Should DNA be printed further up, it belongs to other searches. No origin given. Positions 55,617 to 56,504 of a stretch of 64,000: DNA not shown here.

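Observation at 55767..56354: Compact FNT-family-like channel encoded by the phage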

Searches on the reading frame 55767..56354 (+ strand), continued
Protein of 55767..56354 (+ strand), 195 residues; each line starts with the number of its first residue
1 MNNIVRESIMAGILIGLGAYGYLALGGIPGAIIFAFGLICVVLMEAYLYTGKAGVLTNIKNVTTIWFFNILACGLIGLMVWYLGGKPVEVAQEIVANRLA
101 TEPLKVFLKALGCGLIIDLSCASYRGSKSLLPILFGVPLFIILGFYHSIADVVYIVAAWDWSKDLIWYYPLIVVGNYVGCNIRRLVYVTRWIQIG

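Call 24: find_encoding_contigs(protein=P0071, flank=5000, max_places=4)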
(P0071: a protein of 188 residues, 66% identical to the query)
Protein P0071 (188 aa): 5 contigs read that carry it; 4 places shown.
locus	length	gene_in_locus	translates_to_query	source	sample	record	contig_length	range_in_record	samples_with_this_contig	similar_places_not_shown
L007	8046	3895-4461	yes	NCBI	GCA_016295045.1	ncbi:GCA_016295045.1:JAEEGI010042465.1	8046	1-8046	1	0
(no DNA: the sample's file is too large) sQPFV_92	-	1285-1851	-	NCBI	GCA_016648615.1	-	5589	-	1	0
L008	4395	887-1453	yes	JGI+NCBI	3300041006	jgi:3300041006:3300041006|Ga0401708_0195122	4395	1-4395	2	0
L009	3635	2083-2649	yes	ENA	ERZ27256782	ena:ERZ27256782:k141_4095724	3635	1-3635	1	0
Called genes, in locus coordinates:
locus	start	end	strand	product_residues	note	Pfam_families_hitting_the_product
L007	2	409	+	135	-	?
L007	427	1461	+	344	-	PF02912:Phe_tRNA-synt_N, PF01409:tRNA-synt_2d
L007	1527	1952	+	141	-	-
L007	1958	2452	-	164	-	PF04306:DUF456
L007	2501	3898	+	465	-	PF05195:AMP_N, PF00557:Peptidase_M24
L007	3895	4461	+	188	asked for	PF01226:Form_Nir_trans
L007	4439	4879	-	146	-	-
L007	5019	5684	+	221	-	-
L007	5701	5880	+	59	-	-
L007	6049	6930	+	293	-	PF01545:Cation_efflux, PF16916:ZT_dimer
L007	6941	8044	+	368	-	?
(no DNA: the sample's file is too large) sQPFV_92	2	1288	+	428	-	?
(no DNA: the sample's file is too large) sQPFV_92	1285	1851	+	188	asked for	PF01226:Form_Nir_trans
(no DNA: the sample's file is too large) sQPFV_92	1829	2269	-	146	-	-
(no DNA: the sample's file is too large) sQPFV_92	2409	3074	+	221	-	-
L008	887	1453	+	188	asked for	PF01226:Form_Nir_trans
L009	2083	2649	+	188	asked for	PF01226:Form_Nir_trans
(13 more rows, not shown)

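Call 25: find_encoding_contigs(protein=P0078, flank=5000, max_places=3)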
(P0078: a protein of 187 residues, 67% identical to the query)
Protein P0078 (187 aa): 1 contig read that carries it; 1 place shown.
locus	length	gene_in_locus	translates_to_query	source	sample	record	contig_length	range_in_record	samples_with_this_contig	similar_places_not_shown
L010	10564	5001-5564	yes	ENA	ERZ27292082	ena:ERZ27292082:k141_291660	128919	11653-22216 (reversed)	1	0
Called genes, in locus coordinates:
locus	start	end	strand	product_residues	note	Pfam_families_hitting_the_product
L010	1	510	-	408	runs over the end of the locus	PF02775:TPP_enzyme_C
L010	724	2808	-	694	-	PF01855:POR_N, PF17147:PFOR_II, PF01558:POR, PF10371:EKR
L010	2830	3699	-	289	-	PF00698:Acyl_transf_1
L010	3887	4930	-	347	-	PF01212:Beta_elim_lyase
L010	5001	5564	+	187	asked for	PF01226:Form_Nir_trans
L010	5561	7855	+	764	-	PF14498:Glyco_hyd_65N_2, PF22124:Glyco_hydro_95_cat, PF21307:Glyco_hydro_95_C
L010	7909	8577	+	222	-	PF02492:cobW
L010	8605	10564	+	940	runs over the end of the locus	PF00037:Fer4 (weak), PF12837:Fer4_6 (weak), PF14691:Fer4_20, PF01946:Thi4 (weak), PF01266:DAO, PF07992:Pyr_redox_2, PF13450:NAD_binding_8, PF00037:Fer4 (weak), +6 more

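Call 26: predict_structure(alignment_id=A1)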
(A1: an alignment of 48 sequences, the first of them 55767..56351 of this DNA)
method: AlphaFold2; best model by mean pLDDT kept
length: 195 residues; sequences in the alignment: 48
mean_pLDDT: 86.3   pTM: 0.85
mean pLDDT of the five models: 86.3, 86.1, 86.0, 83.9, 83.5
residues with pLDDT >= 90: 93; 70-90: 83; 50-70: 11; < 50: 8
segments of 3 or more residues with pLDDT < 50: 188-195
pLDDT, mean of each block of 10 residues (from residue 1): 87 96 90 88 85 69 92 98 97 93 93 89 85 82 87 96 86 91 62 35
secondary structure, 60 per line:
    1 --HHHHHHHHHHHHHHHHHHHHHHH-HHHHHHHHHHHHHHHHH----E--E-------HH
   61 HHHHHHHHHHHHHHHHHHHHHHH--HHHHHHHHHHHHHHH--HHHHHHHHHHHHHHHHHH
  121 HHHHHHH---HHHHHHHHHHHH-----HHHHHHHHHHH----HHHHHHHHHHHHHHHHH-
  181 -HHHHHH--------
elements in order: H3-25 H27-43 H59-83 H86-100 H103-127 H131-142 H148-158 H163-179 H182-187

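Call 28: fold_search(model_id=the predicted structure, library=pdb)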
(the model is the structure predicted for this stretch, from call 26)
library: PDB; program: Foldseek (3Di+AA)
matches with E <= 10: 270; with E <= 0.001: 56
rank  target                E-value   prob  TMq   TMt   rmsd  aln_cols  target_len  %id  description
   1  3klz_C                5.8e-06  1.00  0.75  0.59   5.5       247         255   20  Pentameric formate channel with formate bound (released 2009-12-15)
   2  3kly_D                8.4e-06  1.00  0.74  0.59   5.7       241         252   20  Pentameric formate channel (released 2009-12-15)
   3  3tdp_B                1.1e-05  1.00  0.70  0.56   4.6       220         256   20  Crystal structure of HSC at pH 4.5 (released 2012-03-07)
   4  3kly_B                1.3e-05  1.00  0.76  0.60   5.2       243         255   20  Pentameric formate channel (released 2009-12-15)
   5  3kly_A                1.5e-05  1.00  0.74  0.57   5.7       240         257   20  Pentameric formate channel (released 2009-12-15)
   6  3kly_C                1.5e-05  1.00  0.74  0.57   5.7       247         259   20  Pentameric formate channel (released 2009-12-15)
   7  3tds_A                1.8e-05  1.00  0.72  0.57   4.2       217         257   20  Crystal structure of HSC F194I (released 2012-03-07)
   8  3tdr_C                1.8e-05  1.00  0.71  0.56   4.0       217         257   19  Crystal structure of HSC at pH 7.5 (released 2012-03-07)
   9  3te1_A                1.9e-05  1.00  0.72  0.57   4.3       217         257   20  Crystal structure of HSC T84A (released 2012-03-07)
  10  3tdo_A                2.4e-05  1.00  0.70  0.55   4.4       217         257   20  Crystal structure of HSC at pH 9.0 (released 2012-03-07)
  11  7mxy_A                2.4e-05  1.00  0.70  0.51   5.1       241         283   15  Cryo-EM structure of PfFNT-inhibitor complex (released 2021-12-08)
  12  3tdx_E                2.5e-05  1.00  0.70  0.55   4.5       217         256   20  Crystal structure of HSC L82V (released 2012-03-07)
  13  3tds_C                2.6e-05  1.00  0.73  0.55   4.3       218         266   20  Crystal structure of HSC F194I (released 2012-03-07)
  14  3te1_E                2.6e-05  1.00  0.71  0.56   4.3       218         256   19  Crystal structure of HSC T84A (released 2012-03-07)
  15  3tdo_C                2.6e-05  1.00  0.68  0.52   4.9       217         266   20  Crystal structure of HSC at pH 9.0 (released 2012-03-07)
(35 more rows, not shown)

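Call 29: search_protein_representatives(protein=window:55767-56351:+)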
Query: 195 residues. Proteins with E-value up to 0.001 (for the whole library): 1383; up to 1e-10: 517; up to 1e-30: 11. The best 150 are listed.
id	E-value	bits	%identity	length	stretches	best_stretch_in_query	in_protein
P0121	4.3e-60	219.4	59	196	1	6-187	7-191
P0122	2.8e-56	207.0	59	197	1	6-187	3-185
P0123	1.3e-48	181.9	67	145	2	92-187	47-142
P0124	2.3e-41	158.3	59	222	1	6-138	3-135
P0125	2.4e-40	154.9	55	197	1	8-185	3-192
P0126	9.7e-37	143.1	56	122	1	71-187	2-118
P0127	1.2e-36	142.8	45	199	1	8-185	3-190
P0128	6.8e-34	133.8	46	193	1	5-188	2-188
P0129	3.4e-33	131.6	59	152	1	6-124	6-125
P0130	1.1e-31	126.6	62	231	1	97-186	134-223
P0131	2.8e-31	125.3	44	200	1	2-186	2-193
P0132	2.5e-30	122.2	36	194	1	8-186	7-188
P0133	3.1e-30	121.9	45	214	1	4-186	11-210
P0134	4.4e-30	121.4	40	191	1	5-186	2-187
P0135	7.8e-29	117.3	43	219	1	7-185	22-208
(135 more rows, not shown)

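Call 30: find_related_loci(query=A1, collection=viral_contigs, flank=10000)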
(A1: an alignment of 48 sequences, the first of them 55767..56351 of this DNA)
Query A1 (195 aa) in viral_contigs; peptide patterns used: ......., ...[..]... (x = any residue, [..] = any of these).
44 stretches matched a pattern; 24 encode a relative of the query (tblastn E <= 1e-3); 24 distinct loci.
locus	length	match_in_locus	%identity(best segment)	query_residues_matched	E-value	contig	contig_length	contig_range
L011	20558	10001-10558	69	1-186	2e-83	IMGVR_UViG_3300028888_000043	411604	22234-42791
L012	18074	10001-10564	42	3-190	3e-35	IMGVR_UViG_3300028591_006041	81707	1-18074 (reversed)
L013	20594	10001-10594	40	3-186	2e-34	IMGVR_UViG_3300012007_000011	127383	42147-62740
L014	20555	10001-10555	43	3-185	5e-34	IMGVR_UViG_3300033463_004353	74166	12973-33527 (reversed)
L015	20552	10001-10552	43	3-186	7e-34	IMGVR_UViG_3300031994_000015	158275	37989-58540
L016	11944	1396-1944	43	1-185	7e-34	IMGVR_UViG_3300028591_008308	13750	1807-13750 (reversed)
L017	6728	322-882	39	3-185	1e-33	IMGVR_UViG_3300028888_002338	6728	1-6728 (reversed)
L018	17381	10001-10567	38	3-187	2e-33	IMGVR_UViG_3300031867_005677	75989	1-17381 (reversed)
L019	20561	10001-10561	39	3-185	2e-33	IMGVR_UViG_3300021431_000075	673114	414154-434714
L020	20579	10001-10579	37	3-185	1e-31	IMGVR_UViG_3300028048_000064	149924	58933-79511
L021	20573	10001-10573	38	3-189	1e-31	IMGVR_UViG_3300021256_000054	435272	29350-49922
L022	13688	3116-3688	38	3-189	1e-31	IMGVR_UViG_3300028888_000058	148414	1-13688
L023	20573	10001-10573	38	3-189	2e-31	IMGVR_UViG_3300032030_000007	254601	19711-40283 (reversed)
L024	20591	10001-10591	36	3-186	2e-31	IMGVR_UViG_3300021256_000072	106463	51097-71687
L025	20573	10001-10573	38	1-187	5e-31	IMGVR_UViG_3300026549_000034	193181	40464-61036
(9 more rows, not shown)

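Call 34: find_encoding_contigs(protein=P0018, flank=7000, max_places=2)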
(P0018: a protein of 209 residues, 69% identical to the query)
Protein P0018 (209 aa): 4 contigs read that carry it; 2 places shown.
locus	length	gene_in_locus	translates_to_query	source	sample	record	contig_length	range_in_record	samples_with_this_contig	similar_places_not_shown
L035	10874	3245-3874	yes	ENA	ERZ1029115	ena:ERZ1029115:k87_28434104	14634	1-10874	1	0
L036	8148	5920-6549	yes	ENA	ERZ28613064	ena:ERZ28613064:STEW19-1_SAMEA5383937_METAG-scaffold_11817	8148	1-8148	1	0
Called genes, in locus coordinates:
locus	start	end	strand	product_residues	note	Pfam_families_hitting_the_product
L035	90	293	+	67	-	-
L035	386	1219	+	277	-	PF00140:Sigma70_r1_2 (faint), PF04542:Sigma70_r2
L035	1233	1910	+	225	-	-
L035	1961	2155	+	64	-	-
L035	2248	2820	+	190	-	-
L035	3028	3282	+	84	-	PF10902:WYL_2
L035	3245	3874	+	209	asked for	PF01226:Form_Nir_trans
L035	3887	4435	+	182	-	-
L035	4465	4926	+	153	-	PF10902:WYL_2 (weak)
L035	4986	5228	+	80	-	-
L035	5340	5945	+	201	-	PF01346:FKBP_N, PF00254:FKBP_C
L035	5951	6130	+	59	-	-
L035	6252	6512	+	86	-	-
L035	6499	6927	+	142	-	-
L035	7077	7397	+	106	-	-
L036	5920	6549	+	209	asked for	PF01226:Form_Nir_trans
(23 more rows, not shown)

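Call 35: find_encoding_contigs(protein=P0007, flank=5000, max_places=2)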
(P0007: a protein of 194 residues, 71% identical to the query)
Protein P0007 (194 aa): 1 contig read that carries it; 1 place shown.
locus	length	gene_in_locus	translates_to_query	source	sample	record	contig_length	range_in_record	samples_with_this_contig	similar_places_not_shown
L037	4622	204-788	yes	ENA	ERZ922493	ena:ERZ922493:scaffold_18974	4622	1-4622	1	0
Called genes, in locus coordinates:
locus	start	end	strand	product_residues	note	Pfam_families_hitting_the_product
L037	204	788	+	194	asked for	PF01226:Form_Nir_trans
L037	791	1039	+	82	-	-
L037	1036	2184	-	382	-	PF12864:DUF3822, PF03602:Cons_hypoth95, PF13847:Methyltransf_31, PF13649:Methyltransf_25 (weak)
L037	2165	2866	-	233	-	-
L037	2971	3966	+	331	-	PF01368:DHH, PF02272:DHHA1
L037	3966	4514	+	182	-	PF00254:FKBP_C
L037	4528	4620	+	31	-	?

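Call 36: find_encoding_contigs(protein=P0021, flank=7000, max_places=2)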
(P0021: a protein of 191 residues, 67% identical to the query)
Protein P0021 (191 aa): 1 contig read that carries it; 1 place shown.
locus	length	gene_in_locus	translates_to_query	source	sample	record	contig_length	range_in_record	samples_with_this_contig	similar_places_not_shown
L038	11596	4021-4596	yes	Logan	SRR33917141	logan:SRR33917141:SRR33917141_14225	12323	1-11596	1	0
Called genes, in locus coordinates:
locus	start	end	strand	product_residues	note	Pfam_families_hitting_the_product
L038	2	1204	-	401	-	?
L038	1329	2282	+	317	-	PF01814:Hemerythrin, PF00196:GerE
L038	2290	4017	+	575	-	PF02690:Na_Pi_cotrans, PF01895:PhoU (faint)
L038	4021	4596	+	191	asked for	PF01226:Form_Nir_trans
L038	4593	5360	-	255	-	PF02535:Zip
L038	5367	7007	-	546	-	PF16410:DUF5018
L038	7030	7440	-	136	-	-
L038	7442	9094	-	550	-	PF14322:SusD-like_3, PF12771:SusD-like_2 (faint), PF07980:SusD_RagB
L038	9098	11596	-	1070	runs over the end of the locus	PF13620:CarboxypepD_reg, PF13715:CarbopepD_reg_2, PF07715:Plug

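Call 45: find_related_loci(query=A1, collection=genome_contigs, flank=6000)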
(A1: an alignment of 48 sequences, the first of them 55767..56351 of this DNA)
Query A1 (195 aa) in genome_contigs; peptide patterns used: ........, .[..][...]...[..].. (x = any residue, [..] = any of these).
170 stretches matched a pattern; 140 encode a relative of the query (tblastn E <= 1e-3); the best 80 are kept; 80 distinct loci.
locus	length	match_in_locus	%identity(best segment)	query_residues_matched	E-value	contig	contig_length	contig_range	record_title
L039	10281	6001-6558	70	1-186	2e-80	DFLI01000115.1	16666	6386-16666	MAG TPA_asm: Bacteroidales bacterium UBA3623 UBA3623_contig_15004, whole genome shotgun sequence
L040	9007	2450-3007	66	1-186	1e-78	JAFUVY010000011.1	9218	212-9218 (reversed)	MAG: Bacteroidales bacterium isolate RGIG4875 Roe_deer_Rumen-1__c15373, whole genome shotgun sequence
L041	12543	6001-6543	66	6-186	5e-78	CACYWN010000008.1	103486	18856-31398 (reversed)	MAG: uncultured Bacteroidia bacterium isolate RUG12336 genome assembly, contig: RUG12336_asm_8, whole genome shotgun seq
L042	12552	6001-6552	66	6-189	3e-78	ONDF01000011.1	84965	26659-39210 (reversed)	uncultured Bacteroidales bacterium isolate RUG193 genome assembly, contig: scaffold_160, whole genome shotgun sequence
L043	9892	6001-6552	67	6-189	3e-78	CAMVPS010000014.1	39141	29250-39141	MAG TPA_asm: uncultured Bacteroidales bacterium isolate SRR8387718_bin.54_metaWRAP_v1.3_MAG genome assembly, contig: ERZ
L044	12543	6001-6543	67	6-186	5e-78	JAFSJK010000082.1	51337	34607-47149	MAG: Bacteroidales bacterium isolate RGIG3197 Goat_Reticulum-1__c618896, whole genome shotgun sequence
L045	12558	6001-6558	67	1-186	3e-78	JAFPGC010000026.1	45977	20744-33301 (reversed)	MAG: Bacteroidales bacterium isolate RGIG1112 Dairy_cattle_Reticulum-6__c156, whole genome shotgun sequence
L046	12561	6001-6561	65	1-187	1e-77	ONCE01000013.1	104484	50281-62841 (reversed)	uncultured Bacteroidales bacterium isolate RUG173 genome assembly, contig: scaffold_490, whole genome shotgun sequence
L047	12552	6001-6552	66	6-189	1e-77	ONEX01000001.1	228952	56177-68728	uncultured Bacteroidales bacterium isolate RUG253 genome assembly, contig: scaffold_16, whole genome shotgun sequence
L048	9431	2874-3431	67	1-186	8e-78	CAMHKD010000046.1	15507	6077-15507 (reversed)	MAG: uncultured Bacteroidales bacterium isolate SRR11784281_bin.11_metaWRAP_v1.3_MAG genome assembly, contig: ERZ1220335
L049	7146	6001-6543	68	6-186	1e-77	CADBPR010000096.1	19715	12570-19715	MAG: uncultured Bacteroidia bacterium isolate RUG14188 genome assembly, contig: RUG14188_asm_96, whole genome shotgun se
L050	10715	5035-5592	67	1-186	1e-77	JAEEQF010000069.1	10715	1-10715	MAG: Bacteroidales bacterium isolate Tb.RUG.329 NODE_27479_length_10715_cov_3.283340, whole genome shotgun sequence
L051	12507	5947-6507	65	1-187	6e-78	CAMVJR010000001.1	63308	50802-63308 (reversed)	MAG TPA_asm: uncultured Bacteroidales bacterium isolate SRR8387714_bin.12_metaWRAP_v1.3_MAG genome assembly, contig: ERZ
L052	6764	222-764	68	6-186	8e-78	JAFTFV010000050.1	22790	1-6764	MAG: Bacteroidales bacterium isolate RGIG3780 Roe_deer_Abomasum-4__c140405, whole genome shotgun sequence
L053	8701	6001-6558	66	1-186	2e-77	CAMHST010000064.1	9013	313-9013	MAG: uncultured Bacteroidales bacterium isolate SRR11784291_bin.62_metaWRAP_v1.3_MAG genome assembly, contig: ERZ1220268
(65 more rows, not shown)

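Call 48: fold_search(model_id=the predicted structure, library=viral)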
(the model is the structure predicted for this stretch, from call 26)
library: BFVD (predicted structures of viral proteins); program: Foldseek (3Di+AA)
matches with E <= 10: 128; with E <= 0.001: 1
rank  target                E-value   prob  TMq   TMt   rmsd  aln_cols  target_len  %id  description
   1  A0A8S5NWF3            1.9e-06  1.00  0.73  0.75   3.3       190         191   22  Formate/nitrite transporter [Siphoviridae sp. ctTnV63]
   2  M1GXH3                9.5e-03  1.00  0.57  0.36   6.5       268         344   16  (no name in the UniProt tables at hand)
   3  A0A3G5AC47            5.5e-01  0.11  0.19  0.17  19.8       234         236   13  Uncharacterized protein [Hyperionvirus sp.]
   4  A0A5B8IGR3            1.5e+00  0.09  0.23  0.18  16.6       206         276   13  Uncharacterized protein [Mimiviridae sp. ChoanoV1]
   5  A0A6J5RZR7            1.6e+00  0.06  0.19  0.13  30.8       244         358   13  Uncharacterized protein [uncultured Caudovirales phage]
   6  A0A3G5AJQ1            1.7e+00  0.06  0.18  0.12  17.0       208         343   13  Uncharacterized protein [Solumvirus sp.]
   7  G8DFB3                1.9e+00  0.12  0.24  0.27  13.1       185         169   12  (no name in the UniProt tables at hand)
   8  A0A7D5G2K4            2.1e+00  0.04  0.17  0.06  19.3       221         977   11  (no name in the UniProt tables at hand)
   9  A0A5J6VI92            2.3e+00  0.08  0.22  0.17  13.2       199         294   12  SNARE associated Golgi protein [Megaviridae environmental sample]
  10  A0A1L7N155            2.3e+00  0.05  0.13  0.07  22.1       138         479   17  Uncharacterized protein [Ralstonia phage RP12]
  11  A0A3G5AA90            2.4e+00  0.06  0.21  0.19  15.9       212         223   11  Uncharacterized protein [Hyperionvirus sp.]
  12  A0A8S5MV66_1          2.4e+00  0.06  0.20  0.07  18.1       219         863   11  Minor tail protein [Siphoviridae sp. ctoSr5]
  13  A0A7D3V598            2.4e+00  0.04  0.17  0.09  16.7       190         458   12  Uncharacterized protein [Fadolivirus FV1/VV64]
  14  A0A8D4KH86            2.5e+00  0.06  0.23  0.13  27.9       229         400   15  (no name in the UniProt tables at hand)
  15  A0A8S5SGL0            2.6e+00  0.08  0.25  0.14  19.0       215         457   13  Minor tail protein (Fragment) [Siphoviridae sp. ctzyE57]
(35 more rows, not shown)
